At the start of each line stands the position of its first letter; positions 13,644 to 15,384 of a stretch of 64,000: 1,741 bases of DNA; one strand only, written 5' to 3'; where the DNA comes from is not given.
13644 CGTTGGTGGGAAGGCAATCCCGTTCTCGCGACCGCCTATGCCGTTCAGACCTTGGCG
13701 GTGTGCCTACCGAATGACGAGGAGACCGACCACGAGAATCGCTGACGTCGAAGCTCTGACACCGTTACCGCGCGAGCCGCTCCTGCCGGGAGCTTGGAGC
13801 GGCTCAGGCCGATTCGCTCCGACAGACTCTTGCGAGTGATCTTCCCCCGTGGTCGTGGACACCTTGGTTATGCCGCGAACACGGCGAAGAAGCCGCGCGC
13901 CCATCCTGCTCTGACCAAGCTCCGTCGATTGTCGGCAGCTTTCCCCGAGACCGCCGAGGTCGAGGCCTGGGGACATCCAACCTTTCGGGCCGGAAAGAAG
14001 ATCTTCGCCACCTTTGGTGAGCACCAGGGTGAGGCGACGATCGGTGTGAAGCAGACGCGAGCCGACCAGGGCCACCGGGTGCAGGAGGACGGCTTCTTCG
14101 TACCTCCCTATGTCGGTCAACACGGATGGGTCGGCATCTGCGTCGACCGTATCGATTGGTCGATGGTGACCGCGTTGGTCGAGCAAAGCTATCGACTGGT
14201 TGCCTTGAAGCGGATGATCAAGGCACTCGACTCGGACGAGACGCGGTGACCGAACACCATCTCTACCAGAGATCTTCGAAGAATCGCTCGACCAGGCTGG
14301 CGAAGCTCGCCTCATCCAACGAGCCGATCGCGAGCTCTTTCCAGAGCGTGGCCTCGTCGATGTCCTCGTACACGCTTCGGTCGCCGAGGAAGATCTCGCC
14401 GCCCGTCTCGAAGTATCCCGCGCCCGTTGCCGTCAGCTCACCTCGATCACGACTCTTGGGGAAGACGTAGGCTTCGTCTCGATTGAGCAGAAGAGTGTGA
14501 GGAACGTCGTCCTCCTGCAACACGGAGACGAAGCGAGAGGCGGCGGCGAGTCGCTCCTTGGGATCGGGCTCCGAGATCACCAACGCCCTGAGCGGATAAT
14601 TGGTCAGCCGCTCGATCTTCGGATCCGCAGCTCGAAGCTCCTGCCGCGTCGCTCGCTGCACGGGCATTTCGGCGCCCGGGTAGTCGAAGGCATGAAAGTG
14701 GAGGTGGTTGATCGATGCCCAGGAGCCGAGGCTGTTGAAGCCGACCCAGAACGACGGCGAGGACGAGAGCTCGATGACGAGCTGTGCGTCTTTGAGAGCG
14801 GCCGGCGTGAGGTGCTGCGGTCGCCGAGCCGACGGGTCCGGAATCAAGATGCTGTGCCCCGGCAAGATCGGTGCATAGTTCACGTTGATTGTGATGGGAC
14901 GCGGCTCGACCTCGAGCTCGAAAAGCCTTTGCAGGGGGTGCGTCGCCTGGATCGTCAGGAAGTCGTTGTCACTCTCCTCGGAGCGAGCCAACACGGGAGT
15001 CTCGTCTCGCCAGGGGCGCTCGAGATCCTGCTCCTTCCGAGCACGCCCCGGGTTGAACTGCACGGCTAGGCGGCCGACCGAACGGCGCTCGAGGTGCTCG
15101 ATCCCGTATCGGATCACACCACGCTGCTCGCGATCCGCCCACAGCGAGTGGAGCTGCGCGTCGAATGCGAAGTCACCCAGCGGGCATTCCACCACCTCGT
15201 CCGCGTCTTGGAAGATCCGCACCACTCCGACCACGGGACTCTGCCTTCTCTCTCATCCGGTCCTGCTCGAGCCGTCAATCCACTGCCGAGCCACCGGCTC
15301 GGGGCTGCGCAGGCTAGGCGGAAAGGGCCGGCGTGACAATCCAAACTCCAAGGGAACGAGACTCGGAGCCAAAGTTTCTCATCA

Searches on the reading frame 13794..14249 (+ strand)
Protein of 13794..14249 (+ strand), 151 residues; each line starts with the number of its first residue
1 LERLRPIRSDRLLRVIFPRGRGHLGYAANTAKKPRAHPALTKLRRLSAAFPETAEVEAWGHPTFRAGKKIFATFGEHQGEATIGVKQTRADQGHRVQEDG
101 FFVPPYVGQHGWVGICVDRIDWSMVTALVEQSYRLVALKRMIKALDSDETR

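Call 13: search_protein_families(library=pfam, proteins=[window:13794-14249:+], max_evalue=0.01)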
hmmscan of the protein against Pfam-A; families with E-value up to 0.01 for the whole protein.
window:13794-14249:+ (151 aa): 1 family
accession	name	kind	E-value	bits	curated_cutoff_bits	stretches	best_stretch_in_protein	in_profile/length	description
PF04237.18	YjbR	-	3.7e-15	56.8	30.1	1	49-135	2-88/88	YjbR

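Call 24: find_homologous_proteins(query=window:13794-14249:+, max_evalue=0.001)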
Query window:13794-14249:+ (151 aa): 1265 proteins with E <= 0.001 among 1276 candidates; the best 120 are listed.
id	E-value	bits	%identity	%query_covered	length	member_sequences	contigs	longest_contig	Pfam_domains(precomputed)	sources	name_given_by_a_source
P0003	1.2e-87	309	99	91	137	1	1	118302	PF04237.19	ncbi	-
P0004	3.9e-50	188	71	79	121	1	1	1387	PF04237.19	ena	-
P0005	1.0e-48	183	73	73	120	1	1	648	PF04237.19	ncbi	-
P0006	3.6e-48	181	70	77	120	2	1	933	PF04237.19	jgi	jgi:predicted DNA-binding protein (MmcQ/YjbR family)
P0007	5.6e-48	181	71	74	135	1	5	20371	PF04237.19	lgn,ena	-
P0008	1.6e-47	179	66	81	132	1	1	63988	PF04237.19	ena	-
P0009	3.1e-47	178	72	74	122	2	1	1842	PF04237.19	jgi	-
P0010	6.2e-47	177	66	77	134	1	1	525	PF04237.19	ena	-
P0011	1.3e-46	176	68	74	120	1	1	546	PF04237.19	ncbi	-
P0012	1.2e-45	173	70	75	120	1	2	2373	PF04237.19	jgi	jgi:predicted DNA-binding protein (MmcQ/YjbR family)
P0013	4.3e-45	171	66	74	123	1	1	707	PF04237.19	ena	-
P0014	1.2e-43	167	68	74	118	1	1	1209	PF04237.19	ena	-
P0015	2.3e-43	166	63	76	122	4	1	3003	PF04237.19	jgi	jgi:predicted DNA-binding protein (MmcQ/YjbR family)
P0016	2.3e-42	162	65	75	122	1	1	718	PF04237.19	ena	-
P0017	5.5e-42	161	59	77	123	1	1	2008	PF04237.19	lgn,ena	-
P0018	8.8e-42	161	60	78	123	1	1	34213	PF04237.19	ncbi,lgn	-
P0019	3.0e-41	159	64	73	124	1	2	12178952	PF04237.19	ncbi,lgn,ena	-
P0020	4.5e-41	158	64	74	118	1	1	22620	PF04237.19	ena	-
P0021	7.3e-41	158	62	77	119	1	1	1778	PF04237.19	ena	-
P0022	7.7e-41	157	63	75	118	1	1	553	PF04237.19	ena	-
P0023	1.6e-40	156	58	85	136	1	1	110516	PF04237.19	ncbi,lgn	-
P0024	1.7e-40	156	62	75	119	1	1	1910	PF04237.19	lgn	-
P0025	3.8e-40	155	63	75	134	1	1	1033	PF04237.19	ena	-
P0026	6.2e-40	155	61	75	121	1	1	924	PF04237.19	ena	-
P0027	1.2e-39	154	64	75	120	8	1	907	PF04237.19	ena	-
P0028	7.2e-39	151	65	77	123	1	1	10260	PF04237.19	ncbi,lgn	ncbi:MAG: MmcQ/YjbR family DNA-binding protein [Planctomycetota bacterium]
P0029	5.3e-38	148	61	73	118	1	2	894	PF04237.19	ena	-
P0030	5.7e-38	148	62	72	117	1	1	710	PF04237.19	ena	-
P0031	7.3e-38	148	57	76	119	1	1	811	PF04237.19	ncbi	-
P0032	9.6e-38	147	62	70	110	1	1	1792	PF04237.19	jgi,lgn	jgi:predicted DNA-binding protein (MmcQ/YjbR family)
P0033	1.2e-37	147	58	75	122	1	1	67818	PF04237.19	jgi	-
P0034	3.2e-37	146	55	77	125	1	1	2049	PF04237.19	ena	-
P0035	3.6e-37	146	62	73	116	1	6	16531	PF04237.19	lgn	-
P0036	9.0e-37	144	53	83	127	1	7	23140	PF04237.19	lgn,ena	-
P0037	2.8e-36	143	60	74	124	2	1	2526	PF04237.19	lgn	-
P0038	1.8e-35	140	56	73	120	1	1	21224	PF04237.19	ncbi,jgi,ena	ncbi:MAG TPA: MmcQ/YjbR family DNA-binding protein [Planctomycetota bacterium]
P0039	4.5e-35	139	57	74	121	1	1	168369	PF04237.19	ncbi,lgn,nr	ncbi:MAG: MmcQ/YjbR family DNA-binding protein [Planctomycetota bacterium]|nr:MAG: MmcQ/YjbR family 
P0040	9.6e-35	138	60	74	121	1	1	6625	PF04237.19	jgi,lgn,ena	-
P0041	1.0e-34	138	62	72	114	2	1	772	PF04237.19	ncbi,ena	-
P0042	1.4e-34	137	60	72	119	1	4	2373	PF04237.19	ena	-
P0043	3.6e-34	136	59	71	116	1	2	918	PF04237.19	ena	-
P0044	4.8e-34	135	58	72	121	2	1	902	PF04237.19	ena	-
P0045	1.1e-32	131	52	74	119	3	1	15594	PF04237.19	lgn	-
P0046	1.4e-32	131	50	78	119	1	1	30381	PF04237.19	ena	-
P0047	1.9e-32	130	54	77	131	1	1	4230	PF04237.19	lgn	-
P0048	3.5e-32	129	60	70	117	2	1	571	PF04237.19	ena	-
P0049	4.3e-32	129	53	75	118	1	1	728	PF04237.19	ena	-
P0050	4.8e-32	129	57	75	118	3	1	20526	PF04237.19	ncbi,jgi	ncbi:MAG: MmcQ/YjbR family DNA-binding protein [Planctomycetota bacterium]|jgi:predicted DNA-binding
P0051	7.6e-32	128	55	75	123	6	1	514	PF04237.19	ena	-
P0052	1.2e-31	128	51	74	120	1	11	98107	PF04237.19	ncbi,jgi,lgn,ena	-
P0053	2.8e-31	126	58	71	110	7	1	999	PF04237.19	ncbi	-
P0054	6.8e-31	125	50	73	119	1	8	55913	PF04237.19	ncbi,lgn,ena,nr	ncbi:MAG: MmcQ/YjbR family DNA-binding protein [Planctomycetes bacterium]|nr:MmcQ/YjbR family DNA-bi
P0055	7.2e-31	125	54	74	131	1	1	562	PF04237.19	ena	-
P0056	8.1e-31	125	53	72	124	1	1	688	PF04237.19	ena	-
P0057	8.8e-31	125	52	71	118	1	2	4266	PF04237.19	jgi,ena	-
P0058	1.4e-30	124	51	78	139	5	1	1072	PF04237.19,PF08818.17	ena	-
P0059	1.7e-30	124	47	74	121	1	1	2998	PF04237.19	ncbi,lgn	-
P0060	1.7e-30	124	51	74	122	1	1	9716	PF04237.19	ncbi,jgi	ncbi:MAG: MmcQ/YjbR family DNA-binding protein [Planctomycetota bacterium]|jgi:predicted DNA-binding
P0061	3.8e-30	123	53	72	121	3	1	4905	PF17648.8,PF04237.19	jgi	jgi:predicted DNA-binding protein (MmcQ/YjbR family)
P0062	4.1e-30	123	53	72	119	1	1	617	PF17648.8,PF04237.19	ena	-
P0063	4.4e-30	123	51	75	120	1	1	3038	PF17648.8,PF04237.19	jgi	jgi:predicted DNA-binding protein (MmcQ/YjbR family)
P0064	1.2e-29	121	51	72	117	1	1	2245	PF04237.19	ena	-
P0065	1.5e-29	121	52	72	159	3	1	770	PF04237.19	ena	-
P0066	1.6e-29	121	53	72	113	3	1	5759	PF04237.19,PF08818.17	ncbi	-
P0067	1.7e-29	121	53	72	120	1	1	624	PF17648.8,PF04237.19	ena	-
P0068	2.3e-29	120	54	73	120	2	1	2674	PF04237.19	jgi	-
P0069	2.3e-29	120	54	73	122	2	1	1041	PF17648.8,PF04237.19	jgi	jgi:predicted DNA-binding protein (MmcQ/YjbR family)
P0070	2.5e-29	120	52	73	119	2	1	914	PF17648.8,PF04237.19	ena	-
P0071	3.1e-29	120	55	70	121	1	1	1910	PF04237.19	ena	-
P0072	3.2e-29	120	54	73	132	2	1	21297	PF04237.19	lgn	-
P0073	4.6e-29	119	52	73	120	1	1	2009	PF04237.19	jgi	jgi:predicted DNA-binding protein (MmcQ/YjbR family)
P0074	5.1e-29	119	52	73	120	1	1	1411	PF17648.8,PF04237.19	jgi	jgi:predicted DNA-binding protein (MmcQ/YjbR family)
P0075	6.6e-29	119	52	72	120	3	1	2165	PF17648.8,PF04237.19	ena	-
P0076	6.9e-29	119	53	72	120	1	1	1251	PF17648.8,PF04237.19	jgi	jgi:predicted DNA-binding protein (MmcQ/YjbR family)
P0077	7.5e-29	119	52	74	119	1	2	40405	PF17648.8,PF04237.19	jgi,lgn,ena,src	-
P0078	7.6e-29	119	52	75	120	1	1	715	PF17648.8,PF04237.19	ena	-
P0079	9.7e-29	118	51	72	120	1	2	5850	PF17648.8,PF04237.19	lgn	-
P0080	1.2e-28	118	51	73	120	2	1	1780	PF17648.8,PF04237.19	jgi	jgi:predicted DNA-binding protein (MmcQ/YjbR family)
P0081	1.3e-28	118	50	72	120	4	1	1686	PF17648.8,PF04237.19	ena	-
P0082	1.4e-28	118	53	78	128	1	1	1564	PF04237.19,PF08818.17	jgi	jgi:predicted DNA-binding protein (MmcQ/YjbR family)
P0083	1.7e-28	117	50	75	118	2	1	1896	PF04237.19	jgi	jgi:predicted DNA-binding protein (MmcQ/YjbR family)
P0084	1.7e-28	117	49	72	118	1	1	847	PF04237.19,PF08818.17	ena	-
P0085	2.1e-28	117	54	71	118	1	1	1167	PF17648.8,PF04237.19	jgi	jgi:predicted DNA-binding protein (MmcQ/YjbR family)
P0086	2.1e-28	117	52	76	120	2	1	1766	PF17648.8,PF04237.19,PF08818.17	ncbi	-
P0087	2.3e-28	117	52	74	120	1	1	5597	PF17648.8,PF04237.19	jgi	jgi:predicted DNA-binding protein (MmcQ/YjbR family)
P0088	2.4e-28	117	49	75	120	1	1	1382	PF17648.8,PF04237.19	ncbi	-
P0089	2.5e-28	117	49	72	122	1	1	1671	PF04237.19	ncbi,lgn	-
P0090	2.7e-28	117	52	73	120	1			PF17648.8,PF04237.19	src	-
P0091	2.7e-28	117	49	76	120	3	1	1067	PF17648.8,PF04237.19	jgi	-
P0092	2.9e-28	117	54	72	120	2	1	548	PF04237.19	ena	-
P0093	3.1e-28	117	53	75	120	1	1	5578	PF17648.8,PF04237.19,PF08818.17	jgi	jgi:predicted DNA-binding protein (MmcQ/YjbR family)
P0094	3.3e-28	116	54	72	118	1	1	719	PF17648.8,PF04237.19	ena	-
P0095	3.6e-28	116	51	73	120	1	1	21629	PF17648.8,PF04237.19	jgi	jgi:predicted DNA-binding protein (MmcQ/YjbR family)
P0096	3.9e-28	116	50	78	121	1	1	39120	PF04237.19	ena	-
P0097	4.1e-28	116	54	72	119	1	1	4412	PF04237.19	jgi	jgi:predicted DNA-binding protein (MmcQ/YjbR family)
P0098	4.2e-28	116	50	77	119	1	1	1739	PF17648.8,PF04237.19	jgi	jgi:predicted DNA-binding protein (MmcQ/YjbR family)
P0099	4.3e-28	116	53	72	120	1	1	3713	PF17648.8,PF04237.19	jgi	jgi:predicted DNA-binding protein (MmcQ/YjbR family)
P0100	4.3e-28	116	51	72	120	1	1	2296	PF17648.8,PF04237.19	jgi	jgi:predicted DNA-binding protein (MmcQ/YjbR family)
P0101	5.2e-28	116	50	73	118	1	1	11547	PF17648.8,PF04237.19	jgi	jgi:predicted DNA-binding protein (MmcQ/YjbR family)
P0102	5.3e-28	116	52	72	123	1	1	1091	PF17648.8,PF04237.19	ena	-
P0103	5.3e-28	116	54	73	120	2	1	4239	PF17648.8,PF04237.19,PF08818.17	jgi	jgi:predicted DNA-binding protein (MmcQ/YjbR family)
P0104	5.8e-28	116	49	79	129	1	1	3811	PF17648.8,PF04237.19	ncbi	-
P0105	6.2e-28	116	50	73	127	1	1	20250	PF17648.8,PF04237.19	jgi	jgi:predicted DNA-binding protein (MmcQ/YjbR family)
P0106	7.2e-28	115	49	76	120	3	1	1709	PF17648.8,PF04237.19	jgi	jgi:predicted DNA-binding protein (MmcQ/YjbR family)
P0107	7.3e-28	115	50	76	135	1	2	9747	PF04237.19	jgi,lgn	jgi:predicted DNA-binding protein (MmcQ/YjbR family)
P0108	7.8e-28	115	39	75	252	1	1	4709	PF04237.19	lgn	-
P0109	9.0e-28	115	51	73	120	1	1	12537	PF17648.8,PF04237.19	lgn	-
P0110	9.1e-28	115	51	74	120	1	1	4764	PF17648.8,PF04237.19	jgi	jgi:predicted DNA-binding protein (MmcQ/YjbR family)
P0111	9.2e-28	115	50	77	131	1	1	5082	PF17648.8,PF04237.19,PF08818.17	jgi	jgi:predicted DNA-binding protein (MmcQ/YjbR family)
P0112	1.0e-27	115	53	72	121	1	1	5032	PF17648.8,PF04237.19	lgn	-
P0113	1.1e-27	115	50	72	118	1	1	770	PF17648.8,PF04237.19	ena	-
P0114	1.2e-27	115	52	72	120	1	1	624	PF17648.8,PF04237.19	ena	-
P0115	1.2e-27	115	51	75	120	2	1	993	PF17648.8,PF04237.19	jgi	jgi:predicted DNA-binding protein (MmcQ/YjbR family)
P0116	1.3e-27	115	51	74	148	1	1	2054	PF04237.19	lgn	-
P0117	1.4e-27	114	52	72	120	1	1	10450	PF17648.8,PF04237.19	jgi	jgi:predicted DNA-binding protein (MmcQ/YjbR family)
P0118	1.4e-27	114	50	73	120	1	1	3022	PF17648.8,PF04237.19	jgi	jgi:predicted DNA-binding protein (MmcQ/YjbR family)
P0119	1.4e-27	114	50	73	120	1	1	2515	PF17648.8,PF04237.19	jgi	jgi:predicted DNA-binding protein (MmcQ/YjbR family)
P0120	1.5e-27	114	50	75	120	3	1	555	PF17648.8,PF04237.19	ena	-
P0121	1.6e-27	114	52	73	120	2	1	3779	PF17648.8,PF04237.19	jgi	jgi:predicted DNA-binding protein (MmcQ/YjbR family)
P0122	1.6e-27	114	51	73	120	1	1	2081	PF17648.8,PF04237.19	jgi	jgi:predicted DNA-binding protein (MmcQ/YjbR family)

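Call 27: find_encoding_contigs(protein=P0007, flank=10000, max_places=3)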
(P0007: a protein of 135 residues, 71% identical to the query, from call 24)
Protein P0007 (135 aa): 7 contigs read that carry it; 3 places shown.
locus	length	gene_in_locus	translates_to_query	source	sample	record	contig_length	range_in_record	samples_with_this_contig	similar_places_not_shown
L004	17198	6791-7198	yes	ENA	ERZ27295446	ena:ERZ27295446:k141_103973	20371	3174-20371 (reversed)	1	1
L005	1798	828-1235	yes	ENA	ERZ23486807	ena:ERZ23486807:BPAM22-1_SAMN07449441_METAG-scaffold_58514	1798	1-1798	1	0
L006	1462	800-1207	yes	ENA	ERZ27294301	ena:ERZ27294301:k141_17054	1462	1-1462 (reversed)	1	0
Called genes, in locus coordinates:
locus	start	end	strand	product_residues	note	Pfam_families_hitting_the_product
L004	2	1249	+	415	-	?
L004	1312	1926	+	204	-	PF04542:Sigma70_r2, PF04545:Sigma70_r4, PF08281:Sigma70_r4_2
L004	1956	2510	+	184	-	PF13490:zf-HC2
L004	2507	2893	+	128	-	-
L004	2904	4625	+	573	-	PF11104:PilM_2 (weak)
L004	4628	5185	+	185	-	-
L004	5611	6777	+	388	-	-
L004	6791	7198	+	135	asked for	PF04237:YjbR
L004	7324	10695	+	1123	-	PF00775:Dioxygenase_C (faint), PF02369:Big_1 (faint), PF10670:DUF4198 (faint), PF13620:CarboxypepD_reg, PF22904:NOMO1-like_2nd (faint), PF25020:TTR_TEN1-4 (faint), PF09430:EMC7_beta-sandw (faint), PF13620:CarboxypepD_reg, +5 more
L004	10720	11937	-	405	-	PF06224:AlkZ-like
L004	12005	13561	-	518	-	PF24681:Kelch_KLHDC2_KLHL20_DRC7 (weak), PF01344:Kelch_1 (faint), PF07646:Kelch_2 (faint), PF13418:Beta-prop_TYW4 (faint), PF13964:Beta-prop_Calicin (faint), PF13415:Beta-prop_FBX42 (weak), PF24981:Beta-prop_ATRN-LZTR1 (weak)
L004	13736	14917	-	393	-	PF00890:FAD_binding_2 (weak), PF01266:DAO, PF01494:FAD_binding_3, PF07992:Pyr_redox_2 (weak), PF12831:FAD_oxidored (weak), PF13450:NAD_binding_8 (faint)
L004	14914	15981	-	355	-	PF13472:Lipase_GDSL_2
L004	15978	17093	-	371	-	PF13472:Lipase_GDSL_2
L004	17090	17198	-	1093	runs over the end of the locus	?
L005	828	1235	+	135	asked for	PF04237:YjbR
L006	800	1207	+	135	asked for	PF04237:YjbR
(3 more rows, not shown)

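Call 28: find_encoding_contigs(protein=P0008, flank=10000, max_places=3)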
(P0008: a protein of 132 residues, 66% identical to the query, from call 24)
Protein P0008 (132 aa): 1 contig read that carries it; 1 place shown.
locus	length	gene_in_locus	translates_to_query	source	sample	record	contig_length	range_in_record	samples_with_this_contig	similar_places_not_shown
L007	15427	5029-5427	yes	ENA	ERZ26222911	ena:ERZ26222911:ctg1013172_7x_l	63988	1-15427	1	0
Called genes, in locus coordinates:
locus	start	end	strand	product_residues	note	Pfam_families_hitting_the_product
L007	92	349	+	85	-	-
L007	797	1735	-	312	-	-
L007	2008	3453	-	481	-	PF00756:Esterase (weak), PF02230:Abhydrolase_2 (weak), PF01738:DLH (weak), PF00326:Peptidase_S9 (faint), PF00657:Lipase_GDSL, PF04311:DUF459, PF13472:Lipase_GDSL_2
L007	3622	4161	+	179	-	-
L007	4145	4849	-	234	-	PF00731:AIRC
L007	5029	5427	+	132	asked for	PF04237:YjbR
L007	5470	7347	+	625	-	PF00082:Peptidase_S8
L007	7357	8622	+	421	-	PF12706:Lactamase_B_2 (weak)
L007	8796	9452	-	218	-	-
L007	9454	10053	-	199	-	PF09721:Exosortase_EpsH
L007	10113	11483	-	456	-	PF01011:PQQ (faint), PF13570:Beta-prop_ACSF4 (faint), PF13360:PQQ_2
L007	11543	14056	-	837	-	PF25275:Golvesin_C, PF01520:Amidase_3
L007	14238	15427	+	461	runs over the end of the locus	PF07602:DUF1565, PF22842:Pel9A-like_beta_helix (weak), PF13229:Beta_helix (faint), PF05048:NosD (weak), PF17161:DUF5123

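Call 29: find_encoding_contigs(protein=P0004, flank=10000, max_places=3)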
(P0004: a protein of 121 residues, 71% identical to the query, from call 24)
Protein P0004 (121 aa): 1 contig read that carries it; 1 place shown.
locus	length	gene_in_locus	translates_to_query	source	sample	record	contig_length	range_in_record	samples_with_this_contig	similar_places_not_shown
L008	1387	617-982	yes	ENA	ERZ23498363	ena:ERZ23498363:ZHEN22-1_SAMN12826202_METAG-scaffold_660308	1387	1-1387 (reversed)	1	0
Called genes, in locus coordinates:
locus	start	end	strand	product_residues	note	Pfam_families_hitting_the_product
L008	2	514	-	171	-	?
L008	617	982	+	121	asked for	PF04237:YjbR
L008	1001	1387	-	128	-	?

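Call 49: find_related_loci(query=A2, collection=metagenome_contigs, flank=1500)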
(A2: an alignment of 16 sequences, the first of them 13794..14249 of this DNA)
Query A2 (151 aa) in metagenome_contigs; peptide patterns used: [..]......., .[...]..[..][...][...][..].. (x = any residue, [..] = any of these).
600 stretches matched a pattern (row limit reached: there are more); 403 encode a relative of the query (tblastn E <= 1e-3); the best 80 are kept; 80 distinct loci.
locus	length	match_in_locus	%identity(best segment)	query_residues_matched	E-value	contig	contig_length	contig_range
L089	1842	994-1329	72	35-146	1e-52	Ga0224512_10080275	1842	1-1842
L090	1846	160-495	60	37-147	3e-41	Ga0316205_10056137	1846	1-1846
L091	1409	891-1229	54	35-147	2e-37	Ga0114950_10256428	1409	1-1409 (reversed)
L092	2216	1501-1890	50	19-146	8e-36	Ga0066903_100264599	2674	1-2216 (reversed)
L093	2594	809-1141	50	37-147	6e-36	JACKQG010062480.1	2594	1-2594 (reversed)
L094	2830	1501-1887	44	19-147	2e-35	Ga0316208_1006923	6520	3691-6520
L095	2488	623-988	49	25-148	2e-35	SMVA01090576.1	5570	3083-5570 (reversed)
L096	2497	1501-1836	52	39-149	1e-34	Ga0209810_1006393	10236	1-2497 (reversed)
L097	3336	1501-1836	52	39-149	1e-34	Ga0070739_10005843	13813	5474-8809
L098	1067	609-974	48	28-147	8e-36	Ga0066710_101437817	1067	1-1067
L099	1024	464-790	51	39-146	1e-35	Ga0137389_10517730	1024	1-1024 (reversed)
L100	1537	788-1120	50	39-148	6e-35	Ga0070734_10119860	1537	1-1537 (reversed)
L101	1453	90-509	48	19-146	4e-34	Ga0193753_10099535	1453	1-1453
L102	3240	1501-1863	47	23-146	2e-33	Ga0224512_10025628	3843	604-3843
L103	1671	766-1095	49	40-148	7e-34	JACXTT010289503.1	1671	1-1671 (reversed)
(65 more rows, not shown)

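Call 81: find_encoding_contigs(protein=window:13863-14249:+, flank=3000, max_places=10)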
Protein window:13863-14249:+ (128 aa): 1 contig read that carries it; 1 place shown.
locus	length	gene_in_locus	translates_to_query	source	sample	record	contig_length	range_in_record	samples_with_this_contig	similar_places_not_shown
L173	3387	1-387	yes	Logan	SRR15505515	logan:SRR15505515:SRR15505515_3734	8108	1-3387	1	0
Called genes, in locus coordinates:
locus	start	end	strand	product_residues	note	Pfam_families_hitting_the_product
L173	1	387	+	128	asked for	?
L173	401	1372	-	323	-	PF26217:GDPGP1_N, PF26216:GDPGP1_C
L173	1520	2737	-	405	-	PF01734:Patatin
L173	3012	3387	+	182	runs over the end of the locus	PF00581:Rhodanese, PF11127:YgaP-like_TM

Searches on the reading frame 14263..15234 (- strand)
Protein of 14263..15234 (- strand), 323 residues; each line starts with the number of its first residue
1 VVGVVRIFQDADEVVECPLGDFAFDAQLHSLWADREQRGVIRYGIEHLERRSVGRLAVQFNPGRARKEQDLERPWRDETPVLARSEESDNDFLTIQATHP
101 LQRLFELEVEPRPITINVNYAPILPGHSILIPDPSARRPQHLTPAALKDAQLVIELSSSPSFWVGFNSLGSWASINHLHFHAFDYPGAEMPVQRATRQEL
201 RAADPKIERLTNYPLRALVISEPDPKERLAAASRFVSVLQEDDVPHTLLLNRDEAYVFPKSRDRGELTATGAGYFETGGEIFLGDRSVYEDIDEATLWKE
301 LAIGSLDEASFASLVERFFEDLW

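Call 13: search_protein_families(library=pfam, proteins=[window:14263-15234:-], max_evalue=0.01)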
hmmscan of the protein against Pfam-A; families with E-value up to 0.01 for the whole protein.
window:14263-15234:- (323 aa): 0 families

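Call 53: find_encoding_contigs(protein=window:14263-15234:-, flank=6000, max_places=10)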
Protein window:14263-15234:- (323 aa): 1 contig read that carries it; 1 place shown.
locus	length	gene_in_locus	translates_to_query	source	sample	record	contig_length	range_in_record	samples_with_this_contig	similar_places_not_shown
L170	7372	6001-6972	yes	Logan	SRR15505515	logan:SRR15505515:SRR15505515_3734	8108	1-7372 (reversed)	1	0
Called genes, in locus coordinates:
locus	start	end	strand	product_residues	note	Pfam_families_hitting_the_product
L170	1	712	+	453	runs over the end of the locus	PF00756:Esterase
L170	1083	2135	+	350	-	-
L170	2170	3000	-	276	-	PF01925:TauE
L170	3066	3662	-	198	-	-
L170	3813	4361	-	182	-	PF00581:Rhodanese, PF11127:YgaP-like_TM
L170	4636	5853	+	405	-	PF01734:Patatin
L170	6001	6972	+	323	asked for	PF26217:GDPGP1_N, PF26216:GDPGP1_C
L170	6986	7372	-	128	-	?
